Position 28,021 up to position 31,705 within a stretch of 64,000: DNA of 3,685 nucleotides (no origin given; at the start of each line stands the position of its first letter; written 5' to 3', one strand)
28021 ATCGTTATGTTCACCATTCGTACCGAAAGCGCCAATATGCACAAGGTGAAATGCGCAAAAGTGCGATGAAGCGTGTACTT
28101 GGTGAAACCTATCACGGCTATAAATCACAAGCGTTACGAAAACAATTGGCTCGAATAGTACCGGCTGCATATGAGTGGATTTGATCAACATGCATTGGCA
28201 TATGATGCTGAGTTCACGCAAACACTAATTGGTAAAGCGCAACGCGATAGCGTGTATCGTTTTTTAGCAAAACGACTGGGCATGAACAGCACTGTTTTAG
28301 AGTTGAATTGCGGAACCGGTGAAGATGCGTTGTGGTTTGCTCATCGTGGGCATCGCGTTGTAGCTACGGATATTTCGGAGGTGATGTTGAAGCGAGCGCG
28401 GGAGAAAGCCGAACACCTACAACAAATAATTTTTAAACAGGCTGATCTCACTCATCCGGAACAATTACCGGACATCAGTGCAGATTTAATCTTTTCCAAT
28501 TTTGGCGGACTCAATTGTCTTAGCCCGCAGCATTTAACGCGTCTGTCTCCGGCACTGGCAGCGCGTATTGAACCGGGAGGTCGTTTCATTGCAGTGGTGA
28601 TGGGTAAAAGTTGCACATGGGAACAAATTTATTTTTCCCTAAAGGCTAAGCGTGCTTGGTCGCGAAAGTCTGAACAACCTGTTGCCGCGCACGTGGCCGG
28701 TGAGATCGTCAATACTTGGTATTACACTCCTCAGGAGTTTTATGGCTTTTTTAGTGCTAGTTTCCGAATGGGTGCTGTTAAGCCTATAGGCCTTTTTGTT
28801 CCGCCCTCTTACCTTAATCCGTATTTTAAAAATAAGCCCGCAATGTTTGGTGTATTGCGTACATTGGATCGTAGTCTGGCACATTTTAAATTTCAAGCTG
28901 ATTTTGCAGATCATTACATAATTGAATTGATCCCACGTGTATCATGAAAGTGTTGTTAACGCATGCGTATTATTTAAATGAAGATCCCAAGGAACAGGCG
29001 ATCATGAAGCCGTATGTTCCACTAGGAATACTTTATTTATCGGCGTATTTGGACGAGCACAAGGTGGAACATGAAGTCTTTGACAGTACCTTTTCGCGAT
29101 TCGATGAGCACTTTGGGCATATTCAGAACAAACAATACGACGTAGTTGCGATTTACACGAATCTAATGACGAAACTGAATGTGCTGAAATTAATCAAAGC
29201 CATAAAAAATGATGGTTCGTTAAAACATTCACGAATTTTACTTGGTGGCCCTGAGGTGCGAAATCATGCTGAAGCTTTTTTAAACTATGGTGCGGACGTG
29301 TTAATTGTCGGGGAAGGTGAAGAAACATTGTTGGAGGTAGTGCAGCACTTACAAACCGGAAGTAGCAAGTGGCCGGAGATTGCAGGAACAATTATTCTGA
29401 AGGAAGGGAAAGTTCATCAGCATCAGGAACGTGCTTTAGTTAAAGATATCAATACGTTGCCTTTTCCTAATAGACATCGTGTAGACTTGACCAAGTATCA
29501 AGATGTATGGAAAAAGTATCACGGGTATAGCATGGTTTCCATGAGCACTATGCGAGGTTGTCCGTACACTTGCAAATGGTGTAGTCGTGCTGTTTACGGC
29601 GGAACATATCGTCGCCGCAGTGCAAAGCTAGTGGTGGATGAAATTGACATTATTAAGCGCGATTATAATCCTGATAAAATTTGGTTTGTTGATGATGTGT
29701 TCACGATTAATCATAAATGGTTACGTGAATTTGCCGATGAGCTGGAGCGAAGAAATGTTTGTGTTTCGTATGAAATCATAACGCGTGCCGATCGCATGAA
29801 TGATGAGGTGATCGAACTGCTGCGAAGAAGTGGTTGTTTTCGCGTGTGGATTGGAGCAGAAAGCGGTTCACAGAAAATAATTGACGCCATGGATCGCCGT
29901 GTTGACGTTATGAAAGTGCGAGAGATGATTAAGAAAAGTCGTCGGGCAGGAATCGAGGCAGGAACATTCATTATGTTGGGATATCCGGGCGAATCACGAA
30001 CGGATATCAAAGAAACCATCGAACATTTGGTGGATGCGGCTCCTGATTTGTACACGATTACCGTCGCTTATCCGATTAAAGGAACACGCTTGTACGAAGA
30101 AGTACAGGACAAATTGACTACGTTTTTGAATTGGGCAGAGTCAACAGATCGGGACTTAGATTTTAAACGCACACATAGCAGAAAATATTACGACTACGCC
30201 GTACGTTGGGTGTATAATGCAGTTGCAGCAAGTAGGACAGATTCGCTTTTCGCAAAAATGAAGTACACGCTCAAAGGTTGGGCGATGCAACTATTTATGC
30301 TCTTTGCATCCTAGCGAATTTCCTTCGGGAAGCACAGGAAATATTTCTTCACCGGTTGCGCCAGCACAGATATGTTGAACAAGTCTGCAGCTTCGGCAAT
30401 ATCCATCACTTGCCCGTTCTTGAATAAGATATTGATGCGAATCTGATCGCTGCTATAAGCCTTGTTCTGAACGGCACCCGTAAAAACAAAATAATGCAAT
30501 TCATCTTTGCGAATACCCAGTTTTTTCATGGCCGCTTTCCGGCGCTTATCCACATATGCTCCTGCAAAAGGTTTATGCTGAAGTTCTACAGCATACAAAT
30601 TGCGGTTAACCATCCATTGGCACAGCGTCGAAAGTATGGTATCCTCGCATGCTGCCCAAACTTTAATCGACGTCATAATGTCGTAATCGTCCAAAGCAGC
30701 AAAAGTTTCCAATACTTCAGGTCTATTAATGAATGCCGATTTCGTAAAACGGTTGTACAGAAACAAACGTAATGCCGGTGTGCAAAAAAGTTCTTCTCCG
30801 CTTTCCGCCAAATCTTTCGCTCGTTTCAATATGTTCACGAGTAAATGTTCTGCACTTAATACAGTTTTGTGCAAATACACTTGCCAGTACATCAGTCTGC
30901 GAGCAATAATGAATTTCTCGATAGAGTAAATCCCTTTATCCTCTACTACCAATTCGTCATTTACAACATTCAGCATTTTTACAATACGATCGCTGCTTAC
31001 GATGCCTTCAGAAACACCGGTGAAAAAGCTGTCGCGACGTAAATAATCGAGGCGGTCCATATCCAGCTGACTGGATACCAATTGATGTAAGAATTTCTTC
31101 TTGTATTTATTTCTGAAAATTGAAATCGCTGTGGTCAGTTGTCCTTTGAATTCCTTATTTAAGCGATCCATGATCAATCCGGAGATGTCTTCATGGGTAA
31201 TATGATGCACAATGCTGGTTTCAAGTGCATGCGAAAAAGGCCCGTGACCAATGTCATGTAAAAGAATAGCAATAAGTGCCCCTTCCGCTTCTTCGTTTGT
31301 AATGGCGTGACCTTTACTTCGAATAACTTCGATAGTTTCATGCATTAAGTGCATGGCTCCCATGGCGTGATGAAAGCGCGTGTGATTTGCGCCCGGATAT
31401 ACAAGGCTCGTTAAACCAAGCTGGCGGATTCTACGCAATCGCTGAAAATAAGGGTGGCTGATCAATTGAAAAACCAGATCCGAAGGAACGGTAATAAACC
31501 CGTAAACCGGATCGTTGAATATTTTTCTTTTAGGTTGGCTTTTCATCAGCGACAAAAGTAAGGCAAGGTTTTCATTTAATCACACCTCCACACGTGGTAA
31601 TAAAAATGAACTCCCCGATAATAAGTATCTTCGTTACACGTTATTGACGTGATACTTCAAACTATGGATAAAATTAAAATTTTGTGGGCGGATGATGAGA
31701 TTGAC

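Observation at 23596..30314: Six-gene overlapping operon: three B12-binding radical SAM enzymes, two SAM methyltransferases and a nucleotidyltransferase-fold protein, with no assignable pathway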

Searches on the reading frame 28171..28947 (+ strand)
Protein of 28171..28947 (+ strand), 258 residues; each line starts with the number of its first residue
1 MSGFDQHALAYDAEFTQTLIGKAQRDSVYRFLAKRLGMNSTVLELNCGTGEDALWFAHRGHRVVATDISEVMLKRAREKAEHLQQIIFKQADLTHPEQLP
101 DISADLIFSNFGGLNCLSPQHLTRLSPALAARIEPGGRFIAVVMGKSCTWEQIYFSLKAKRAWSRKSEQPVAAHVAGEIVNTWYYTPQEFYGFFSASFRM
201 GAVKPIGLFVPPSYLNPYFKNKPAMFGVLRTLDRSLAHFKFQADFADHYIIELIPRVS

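Call 5: search_protein_families(library=pfam, proteins=[window:28171-28947:+], max_evalue=0.01)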
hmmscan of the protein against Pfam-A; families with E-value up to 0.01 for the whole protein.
window:28171-28947:+ (258 aa): 11 families
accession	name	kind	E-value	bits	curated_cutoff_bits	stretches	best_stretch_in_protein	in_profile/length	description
PF13649.12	Methyltransf_25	-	9.4e-17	61.9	27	1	42-137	1-97/97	Methyltransferase domain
PF08241.18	Methyltransf_11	-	9.4e-13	49.1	21.2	1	43-140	1-94/95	Methyltransferase domain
PF13847.12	Methyltransf_31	-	9e-10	38.8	27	1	39-115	4-82/145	Methyltransferase domain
PF08242.18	Methyltransf_12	-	2.5e-09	38.2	30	1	43-139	1-98/98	Methyltransferase domain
PF05724.17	TPMT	-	8.5e-07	29.3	26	1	30-81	28-81/218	Thiopurine S-methyltransferase (TPMT)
PF13489.12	Methyltransf_23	-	8.6e-07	29.3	27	1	30-155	14-124/164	Methyltransferase domain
PF01209.24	Ubie_methyltran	-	0.00015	21.6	20.1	1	25-143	36-153/233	ubiE/COQ5 methyltransferase family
PF05175.20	MTS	-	0.002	18.2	23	1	25-110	16-105/170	Methyltransferase small domain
PF03291.22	mRNA_G-N7_MeTrfase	-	0.004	16.7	26.6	1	38-84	61-108/315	mRNA (guanine-N(7))-methyltransferase domain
PF13561.12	adh_short_C2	-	0.0061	16.6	27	0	53-116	13-74/236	Enoyl-(Acyl carrier protein) reductase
PF03848.20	TehB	-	0.0084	16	20.4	0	40-138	32-129/193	Tellurite resistance protein TehB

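Call 6: search_protein_families(library=ncbifam, proteins=[window:28171-28947:+], max_evalue=0.01)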
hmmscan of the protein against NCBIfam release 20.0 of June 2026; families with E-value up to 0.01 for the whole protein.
window:28171-28947:+ (258 aa): 37 families (the best 25 are shown)
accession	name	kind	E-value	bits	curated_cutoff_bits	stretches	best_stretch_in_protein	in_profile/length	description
NF043040.1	corrin_prot_MT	hypoth_equivalog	2.2e-14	53.4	180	1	5-141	9-147/216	corrinoid protein-associated methyltransferase CpaM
NF041820.1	daptide_MTase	equivalog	7.7e-11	41.9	175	1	28-144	26-145/243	daptide-type RiPP biosynthesis methyltransferase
TIGR02072.1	BioC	equivalog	1e-08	35.3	184.95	1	24-111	16-105/244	malonyl-ACP O-methyltransferase BioC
TIGR01934.1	MenG_MenH_UbiE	subfamily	2e-08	33.8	158.35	1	32-119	35-122/223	ubiquinone/menaquinone biosynthesis methyltransferase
TIGR02021.1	BchM-ChlM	equivalog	2.3e-08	33.7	158.9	1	26-94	42-113/218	magnesium protoporphyrin IX methyltransferase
NF045649.1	2X_seleno_MduS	exception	4.3e-08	32.5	380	1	40-111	43-117/338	methyltransferase domain-containing selenoprotein MduS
NF001241.0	PRK00216.1-2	equivalog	6.1e-08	32.6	327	1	3-140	16-146/231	demethylmenaquinone methyltransferase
NF041537.1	ArsM_AhpD_UU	exception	8.1e-08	31.4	510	1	7-140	42-179/345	arsenite methyltransferase/AhpD domain selenoprotein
NF007610.0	PRK10258.1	equivalog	6.7e-07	28.9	342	1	24-138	30-135/251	malonyl-ACP O-methyltransferase BioC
NF001244.0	PRK00216.1-5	equivalog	7.5e-07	28.7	216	1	32-112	44-127/236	bifunctional demethylmenaquinone methyltransferase/2-methoxy-6-polyprenyl-1,4-benzoquinol methylase UbiE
NF047649.1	MTase_UXPK_star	exception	5.2e-06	25.7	460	1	40-141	79-181/283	methyltransferase/UXPK-star double selenoprotein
NF002463.0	PRK01683.1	equivalog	1.2e-05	25.1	297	1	39-146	32-132/258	trans-aconitate 2-methyltransferase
NF011529.0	PRK14968.1-3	equivalog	1.3e-05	24.8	162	1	37-94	33-92/198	putative methyltransferase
NF008264.0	PRK11036.1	equivalog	1.4e-05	24.7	366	1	32-85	38-94/261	tRNA uridine 5-oxyacetic acid(34) methyltransferase CmoM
NF045882.1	PLipidMtase_Leg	equivalog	1.6e-05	24.8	390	1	5-107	11-112/207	phospholipid N-methyltransferase PmtA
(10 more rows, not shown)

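Call 46: search_protein_families(library=padloc, proteins=[window:28171-28947:+], max_evalue=0.001)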
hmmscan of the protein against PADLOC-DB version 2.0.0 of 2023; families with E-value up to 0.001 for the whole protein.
window:28171-28947:+ (258 aa): 1 family
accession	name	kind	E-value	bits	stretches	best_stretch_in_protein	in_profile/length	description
PDLC04134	mad2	-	1.2e-17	62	1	27-143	278-396/492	mads_2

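Call 50: search_solved_structures(query=window:28171-28947:+, max_evalue=0.001)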
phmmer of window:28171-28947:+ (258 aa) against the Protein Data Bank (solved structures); distinct sequences matched with E-value up to 0.001: 21.
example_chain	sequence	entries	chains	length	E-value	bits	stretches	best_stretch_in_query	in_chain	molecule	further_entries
5wp5_A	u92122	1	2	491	3.8e-12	49.5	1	22-139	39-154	Phosphomethylethanolamine N-methyltransferase 2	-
5wp4_A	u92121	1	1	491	1.8e-11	47.3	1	21-138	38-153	Phosphoethanolamine N-methyltransferase 1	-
1wzn_A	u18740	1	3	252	2.5e-08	37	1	40-141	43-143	SAM-dependent methyltransferase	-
9gdj_A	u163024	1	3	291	7e-07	32.2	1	40-147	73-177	Methyltransferase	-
9ri2_A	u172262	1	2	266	4.5e-06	29.6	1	41-141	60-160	Methyltransferase, putative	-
9h0d_A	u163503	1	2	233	2.1e-05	27.4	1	21-143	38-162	Thiol methyltransferase 1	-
3bkw_A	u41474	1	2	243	2.6e-05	27.1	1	40-141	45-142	S-adenosylmethionine dependent methyltransferase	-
4nec_A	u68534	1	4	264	4.8e-05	26.2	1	31-92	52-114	Putative SAM-dependent methyltransferase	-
3l8d_A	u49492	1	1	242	6.3e-05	25.8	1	16-94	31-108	Methyltransferase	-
2avn_A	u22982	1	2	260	8.8e-05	25.3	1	4-96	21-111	ubiquinone/menaquinone biosynthesis methyltransferase-related protein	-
3ccf_A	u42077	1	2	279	9e-05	25.3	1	41-171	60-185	Cyclopropane-fatty-acyl-phospholipid synthase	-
9w6x_A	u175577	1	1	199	0.00015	24.6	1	31-139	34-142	YtkW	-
3lby_A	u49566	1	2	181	0.0002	24.2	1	29-84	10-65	Putative uncharacterized protein SMU.1697c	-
9h04_A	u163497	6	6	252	0.0002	24.2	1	32-143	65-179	Methyltransferase domain-containing protein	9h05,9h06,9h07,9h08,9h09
5jdy_A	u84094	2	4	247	0.00028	23.7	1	14-147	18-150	Methyl transferase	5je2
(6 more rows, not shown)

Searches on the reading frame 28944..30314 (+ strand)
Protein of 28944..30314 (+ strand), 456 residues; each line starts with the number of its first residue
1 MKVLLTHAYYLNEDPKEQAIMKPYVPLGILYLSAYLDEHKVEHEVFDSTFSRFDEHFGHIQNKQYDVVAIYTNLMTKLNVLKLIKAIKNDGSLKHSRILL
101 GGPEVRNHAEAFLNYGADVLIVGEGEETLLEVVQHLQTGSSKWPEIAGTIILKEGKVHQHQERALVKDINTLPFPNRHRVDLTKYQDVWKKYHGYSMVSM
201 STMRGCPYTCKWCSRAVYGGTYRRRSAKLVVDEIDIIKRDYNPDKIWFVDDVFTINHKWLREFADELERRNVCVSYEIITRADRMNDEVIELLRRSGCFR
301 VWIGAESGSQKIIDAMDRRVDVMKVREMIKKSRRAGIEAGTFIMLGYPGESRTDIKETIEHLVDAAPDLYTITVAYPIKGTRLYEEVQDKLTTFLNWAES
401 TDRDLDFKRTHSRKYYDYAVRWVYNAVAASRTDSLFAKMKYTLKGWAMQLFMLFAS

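Call 5: search_protein_families(library=pfam, proteins=[window:28944-30314:+], max_evalue=0.01)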
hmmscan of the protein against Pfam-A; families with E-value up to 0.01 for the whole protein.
window:28944-30314:+ (456 aa): 4 families
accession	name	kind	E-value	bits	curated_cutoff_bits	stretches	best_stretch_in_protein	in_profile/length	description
PF04055.27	Radical_SAM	-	8.1e-23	81.8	29.5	1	200-362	1-166/166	Radical SAM superfamily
PF02310.24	B12-binding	-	2.3e-13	50.5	32.1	1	24-132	12-120/121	B12 binding domain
PF19864.5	Radical_SAM_N2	-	0.00068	19.5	29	1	71-139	63-128/151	Radical SAM proteins, N-terminal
PF08497.15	Radical_SAM_N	-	0.0029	17.4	25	1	114-191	158-224/301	Radical SAM N-terminal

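Call 6: search_protein_families(library=ncbifam, proteins=[window:28944-30314:+], max_evalue=0.01)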
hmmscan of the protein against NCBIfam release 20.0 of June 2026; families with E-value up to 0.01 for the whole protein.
window:28944-30314:+ (456 aa): 38 families (the best 25 are shown)
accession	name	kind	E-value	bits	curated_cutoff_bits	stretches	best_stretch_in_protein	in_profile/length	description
TIGR04479.1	bcpD_PhpK_rSAM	subfamily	3.2e-46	157.8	600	1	21-384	67-428/504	PhpK family radical SAM P-methyltransferase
TIGR03471.1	HpnJ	equivalog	6.3e-40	137.4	577.6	1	62-390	66-390/472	hopanoid biosynthesis associated radical SAM protein HpnJ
TIGR02026.1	BchE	equivalog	9.2e-40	136.9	481.35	1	20-392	16-392/497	magnesium-protoporphyrin IX monomethyl ester anaerobic oxidative cyclase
TIGR04072.2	rSAM_ladder_B12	equivalog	7.6e-39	133.6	360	1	26-385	18-364/443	lipid biosynthesis B12-binding/radical SAM protein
NF050148.1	rSAM_ApyD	equivalog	8.7e-35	120.2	750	1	78-391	91-397/645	RiPP biosynthesis radical SAM protein ApyD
NF038361.1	rSAM_Sden_1168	equivalog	1.3e-32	113.1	575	1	37-387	114-473/560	Sden_1168 family B12-binding radical SAM P-methyltransferase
TIGR04385.1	B12_rSAM_cofa1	equivalog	1.4e-30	106.9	450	1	118-370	124-368/438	B12 lower ligand biosynthesis radical SAM protein BzaD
TIGR04014.1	B12_SAM_MJ_0865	equivalog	7.4e-30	104.1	360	1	64-388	38-359/434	methyl-coenzyme M reductase glutamine C-methyltransferase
TIGR04013.1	B12_SAM_MJ_1487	hypoth_equivalog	2.8e-29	102.2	251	1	49-364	27-332/382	TIGR04013 family B12-binding domain/radical SAM domain-containing protein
TIGR04367.1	HpnR_B12_rSAM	equivalog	9.2e-29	100.3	650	1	24-393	20-379/490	hopanoid C-3 methylase HpnR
TIGR03975.1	rSAM_ocin_1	subfamily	1.4e-26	93.2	281.85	1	54-362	118-427/606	RiPP maturation radical SAM C-methyltransferase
NF033070.1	rSAM_AprD4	equivalog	5.6e-23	81.5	500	1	133-390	138-393/456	AprD4 family radical SAM diol-dehydratase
TIGR04295.1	B12_rSAM_oligo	hypoth_equivalog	8.6e-23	80.7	400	1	102-322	108-318/422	TIGR04295 family B12-binding domain-containing radical SAM protein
NF040542.1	rSAM_RCCLKC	equivalog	3.7e-18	65.9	450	1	36-357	23-342/423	arsinothricin biosynthesis radical SAM protein ArsL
TIGR04190.1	B12_SAM_Ta0216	equivalog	5.3e-16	58.3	500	1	78-362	97-391/554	TIGR04190 family B12-binding domain/radical SAM domain protein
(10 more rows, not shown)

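Call 27: search_solved_structures(query=window:28944-30314:+, max_evalue=0.001)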
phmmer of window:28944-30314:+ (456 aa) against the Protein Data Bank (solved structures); distinct sequences matched with E-value up to 0.001: 9.
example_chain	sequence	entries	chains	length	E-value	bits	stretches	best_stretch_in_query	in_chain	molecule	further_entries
6fd2_B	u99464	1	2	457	1.3e-16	63.8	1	164-390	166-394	Putative apramycin biosynthetic oxidoreductase 4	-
9ccb_A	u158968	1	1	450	1.8e-16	63.3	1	71-440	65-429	Radical SAM core domain-containing protein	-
9n1b_A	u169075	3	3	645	5.8e-09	38.6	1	94-220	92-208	Radical SAM protein | Radical SAM enzyme CysS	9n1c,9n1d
2qgq_A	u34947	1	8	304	5.8e-06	28.7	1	200-362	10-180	Protein TM_1862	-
4jc0_A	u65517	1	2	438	6.2e-06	28.6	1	195-362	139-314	Ribosomal protein S12 methylthiotransferase RimO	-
7kdx_A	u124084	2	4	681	4.1e-05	25.9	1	80-366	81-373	Methyltransferase TokK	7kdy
6iad_A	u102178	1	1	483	0.00037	22.7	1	269-386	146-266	Histone acetyltransferase, ELP3 family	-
6iaz_A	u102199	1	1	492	0.00039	22.7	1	269-386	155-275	Histone acetyltransferase, ELP3 family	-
6ia8_A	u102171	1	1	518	0.00041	22.6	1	269-386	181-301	Histone acetyltransferase, ELP3 family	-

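Call 46: search_protein_families(library=padloc, proteins=[window:28944-30314:+], max_evalue=0.001)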
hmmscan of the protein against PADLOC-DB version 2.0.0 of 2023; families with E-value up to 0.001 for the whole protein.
window:28944-30314:+ (456 aa): 1 family
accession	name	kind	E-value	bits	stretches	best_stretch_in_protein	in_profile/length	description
PDLC04689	PDC-M51A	-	8.5e-16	55.8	1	61-386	67-373/420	-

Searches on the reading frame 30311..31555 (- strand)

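Call 36: search_protein_families(library=pfam, proteins=[window:30311-31555:-], max_evalue=0.001)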
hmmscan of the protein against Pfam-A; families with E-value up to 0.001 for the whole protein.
window:30311-31555:- (414 aa): 2 families
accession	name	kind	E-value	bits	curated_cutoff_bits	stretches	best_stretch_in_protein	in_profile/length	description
PF19276.4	HD_assoc_2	-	8.9e-09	35.5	23.1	1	188-245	3-60/222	HD associated region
PF01966.28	HD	-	7.1e-05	23.5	22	1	61-138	2-75/116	HD domain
